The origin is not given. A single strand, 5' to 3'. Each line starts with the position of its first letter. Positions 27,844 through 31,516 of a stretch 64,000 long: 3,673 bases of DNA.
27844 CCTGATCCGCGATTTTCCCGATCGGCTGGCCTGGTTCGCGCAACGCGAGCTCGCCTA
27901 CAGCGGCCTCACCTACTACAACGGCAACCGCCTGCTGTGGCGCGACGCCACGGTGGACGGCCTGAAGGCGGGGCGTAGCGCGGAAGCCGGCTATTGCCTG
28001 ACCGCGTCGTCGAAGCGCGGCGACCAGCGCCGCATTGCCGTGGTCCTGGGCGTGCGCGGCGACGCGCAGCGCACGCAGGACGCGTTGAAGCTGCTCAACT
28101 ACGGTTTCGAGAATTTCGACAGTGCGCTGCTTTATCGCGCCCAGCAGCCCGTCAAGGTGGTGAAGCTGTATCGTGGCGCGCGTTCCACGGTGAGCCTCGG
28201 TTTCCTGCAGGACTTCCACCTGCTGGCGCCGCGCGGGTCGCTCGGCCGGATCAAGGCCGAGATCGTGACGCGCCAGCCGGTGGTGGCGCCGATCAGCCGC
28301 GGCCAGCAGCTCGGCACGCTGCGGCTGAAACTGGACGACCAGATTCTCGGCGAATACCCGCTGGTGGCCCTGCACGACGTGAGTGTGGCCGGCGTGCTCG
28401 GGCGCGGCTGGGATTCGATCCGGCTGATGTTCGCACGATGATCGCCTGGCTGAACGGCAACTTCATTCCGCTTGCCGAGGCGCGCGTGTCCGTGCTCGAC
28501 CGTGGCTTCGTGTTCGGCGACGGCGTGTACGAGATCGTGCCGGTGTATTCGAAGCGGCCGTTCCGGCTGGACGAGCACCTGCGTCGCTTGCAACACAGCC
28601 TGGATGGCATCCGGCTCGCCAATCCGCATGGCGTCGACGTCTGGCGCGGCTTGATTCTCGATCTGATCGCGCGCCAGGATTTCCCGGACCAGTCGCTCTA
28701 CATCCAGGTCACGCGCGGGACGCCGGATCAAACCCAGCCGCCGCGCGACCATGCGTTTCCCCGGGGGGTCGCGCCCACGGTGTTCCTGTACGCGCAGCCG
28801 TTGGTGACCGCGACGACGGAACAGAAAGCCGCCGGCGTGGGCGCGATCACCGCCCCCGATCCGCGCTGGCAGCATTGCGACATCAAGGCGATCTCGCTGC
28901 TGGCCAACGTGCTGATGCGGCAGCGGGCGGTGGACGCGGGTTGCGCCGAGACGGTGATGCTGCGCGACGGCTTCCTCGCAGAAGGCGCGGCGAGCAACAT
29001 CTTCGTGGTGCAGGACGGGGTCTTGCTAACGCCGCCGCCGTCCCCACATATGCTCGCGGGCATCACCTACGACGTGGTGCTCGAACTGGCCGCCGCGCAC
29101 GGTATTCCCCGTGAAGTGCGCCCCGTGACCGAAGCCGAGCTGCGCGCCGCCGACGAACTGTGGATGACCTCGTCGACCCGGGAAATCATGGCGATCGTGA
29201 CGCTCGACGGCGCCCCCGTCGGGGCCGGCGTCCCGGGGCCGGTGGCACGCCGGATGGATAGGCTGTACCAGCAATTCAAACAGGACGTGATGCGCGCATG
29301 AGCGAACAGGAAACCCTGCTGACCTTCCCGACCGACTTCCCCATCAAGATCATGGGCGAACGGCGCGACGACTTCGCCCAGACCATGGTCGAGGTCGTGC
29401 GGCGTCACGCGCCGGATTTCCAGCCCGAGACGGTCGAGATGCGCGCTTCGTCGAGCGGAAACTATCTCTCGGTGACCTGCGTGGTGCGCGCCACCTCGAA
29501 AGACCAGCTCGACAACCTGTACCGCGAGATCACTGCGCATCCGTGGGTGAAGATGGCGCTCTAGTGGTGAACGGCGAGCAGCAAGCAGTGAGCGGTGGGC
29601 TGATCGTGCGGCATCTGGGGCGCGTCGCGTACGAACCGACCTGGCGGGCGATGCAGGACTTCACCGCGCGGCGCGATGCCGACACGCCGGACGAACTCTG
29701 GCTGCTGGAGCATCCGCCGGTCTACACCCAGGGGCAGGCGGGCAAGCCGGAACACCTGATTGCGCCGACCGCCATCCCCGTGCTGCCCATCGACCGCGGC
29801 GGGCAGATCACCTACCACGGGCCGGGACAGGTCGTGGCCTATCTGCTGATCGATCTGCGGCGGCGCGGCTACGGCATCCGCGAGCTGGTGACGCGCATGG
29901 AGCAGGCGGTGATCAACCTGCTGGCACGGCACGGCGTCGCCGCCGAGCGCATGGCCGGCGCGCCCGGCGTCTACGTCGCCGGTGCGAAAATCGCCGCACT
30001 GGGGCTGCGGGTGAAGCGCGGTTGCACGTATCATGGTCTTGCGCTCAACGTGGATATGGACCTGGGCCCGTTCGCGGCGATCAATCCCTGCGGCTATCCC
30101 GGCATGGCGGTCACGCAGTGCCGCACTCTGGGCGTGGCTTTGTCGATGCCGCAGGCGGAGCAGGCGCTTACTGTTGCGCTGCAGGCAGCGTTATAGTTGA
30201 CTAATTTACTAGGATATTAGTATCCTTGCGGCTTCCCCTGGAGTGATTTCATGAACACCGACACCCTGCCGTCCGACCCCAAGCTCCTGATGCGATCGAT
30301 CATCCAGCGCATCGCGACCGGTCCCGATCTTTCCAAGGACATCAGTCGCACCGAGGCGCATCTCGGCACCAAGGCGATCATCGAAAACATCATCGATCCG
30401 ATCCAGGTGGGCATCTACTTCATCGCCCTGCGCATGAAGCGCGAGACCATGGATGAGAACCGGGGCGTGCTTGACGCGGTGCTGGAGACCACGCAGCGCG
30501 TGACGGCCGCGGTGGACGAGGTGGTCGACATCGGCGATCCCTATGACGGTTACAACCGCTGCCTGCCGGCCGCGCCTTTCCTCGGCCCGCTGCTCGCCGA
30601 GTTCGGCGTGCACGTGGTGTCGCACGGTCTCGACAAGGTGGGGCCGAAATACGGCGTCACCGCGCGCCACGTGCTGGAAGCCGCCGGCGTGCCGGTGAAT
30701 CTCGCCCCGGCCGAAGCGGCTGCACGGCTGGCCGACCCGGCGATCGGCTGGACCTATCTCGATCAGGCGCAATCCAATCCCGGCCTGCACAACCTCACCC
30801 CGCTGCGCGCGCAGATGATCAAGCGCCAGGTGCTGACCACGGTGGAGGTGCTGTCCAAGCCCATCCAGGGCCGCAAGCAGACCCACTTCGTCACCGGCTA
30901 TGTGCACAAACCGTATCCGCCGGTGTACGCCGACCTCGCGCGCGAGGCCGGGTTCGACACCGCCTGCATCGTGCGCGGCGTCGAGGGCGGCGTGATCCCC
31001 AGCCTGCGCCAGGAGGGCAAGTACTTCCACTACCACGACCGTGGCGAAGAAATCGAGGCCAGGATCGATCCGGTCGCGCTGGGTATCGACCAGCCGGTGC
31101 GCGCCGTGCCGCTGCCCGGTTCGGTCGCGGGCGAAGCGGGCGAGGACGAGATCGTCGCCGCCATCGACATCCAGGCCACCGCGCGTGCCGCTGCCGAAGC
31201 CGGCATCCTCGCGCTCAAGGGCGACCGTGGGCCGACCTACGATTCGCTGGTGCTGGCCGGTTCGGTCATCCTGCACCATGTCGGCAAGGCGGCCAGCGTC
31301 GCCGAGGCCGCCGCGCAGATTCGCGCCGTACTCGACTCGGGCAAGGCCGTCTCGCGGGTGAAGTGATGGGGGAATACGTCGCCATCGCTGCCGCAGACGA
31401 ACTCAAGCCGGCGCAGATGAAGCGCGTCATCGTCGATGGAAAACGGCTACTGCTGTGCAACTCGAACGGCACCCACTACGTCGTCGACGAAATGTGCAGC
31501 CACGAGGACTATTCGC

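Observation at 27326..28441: DacA/PBP5 pseudoenzyme: all three catalytic motifs altered while domains and anchor are retained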

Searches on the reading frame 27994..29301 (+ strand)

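Call 6: search_protein_families(library=pfam, proteins=[window:27994-29301:+], max_evalue=0.001)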
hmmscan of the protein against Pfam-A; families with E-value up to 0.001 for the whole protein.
window:27994-29301:+ (435 aa): 1 family
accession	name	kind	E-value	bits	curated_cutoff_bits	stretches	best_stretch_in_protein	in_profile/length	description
PF01063.24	Aminotran_4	-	1.8e-47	162.5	28.5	1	177-402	1-221/223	Amino-transferase class IV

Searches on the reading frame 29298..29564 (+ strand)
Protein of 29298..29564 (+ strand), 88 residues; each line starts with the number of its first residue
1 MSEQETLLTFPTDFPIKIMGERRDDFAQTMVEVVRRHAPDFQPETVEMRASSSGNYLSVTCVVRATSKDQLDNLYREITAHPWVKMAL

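Call 6: search_protein_families(library=pfam, proteins=[window:29298-29564:+], max_evalue=0.001)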
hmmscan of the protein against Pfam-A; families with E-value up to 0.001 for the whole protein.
window:29298-29564:+ (88 aa): 1 family
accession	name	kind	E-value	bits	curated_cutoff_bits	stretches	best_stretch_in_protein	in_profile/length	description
PF04359.20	DUF493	-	3.1e-34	117.9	24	1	5-88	1-84/84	Protein of unknown function (DUF493)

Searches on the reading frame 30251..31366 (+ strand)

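Call 6: search_protein_families(library=pfam, proteins=[window:30251-31366:+], max_evalue=0.001)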
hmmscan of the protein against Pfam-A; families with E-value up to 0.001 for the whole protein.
window:30251-31366:+ (371 aa): 2 families
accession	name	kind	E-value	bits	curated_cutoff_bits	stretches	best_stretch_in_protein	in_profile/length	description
PF00591.27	Glycos_transf_3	-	1.8e-10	41.3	27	1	111-366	24-252/253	Glycosyl transferase family, a/b domain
PF02885.22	Glycos_trans_3N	-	8.3e-09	35.5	26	1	16-80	2-62/63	Glycosyl transferase family, helical bundle domain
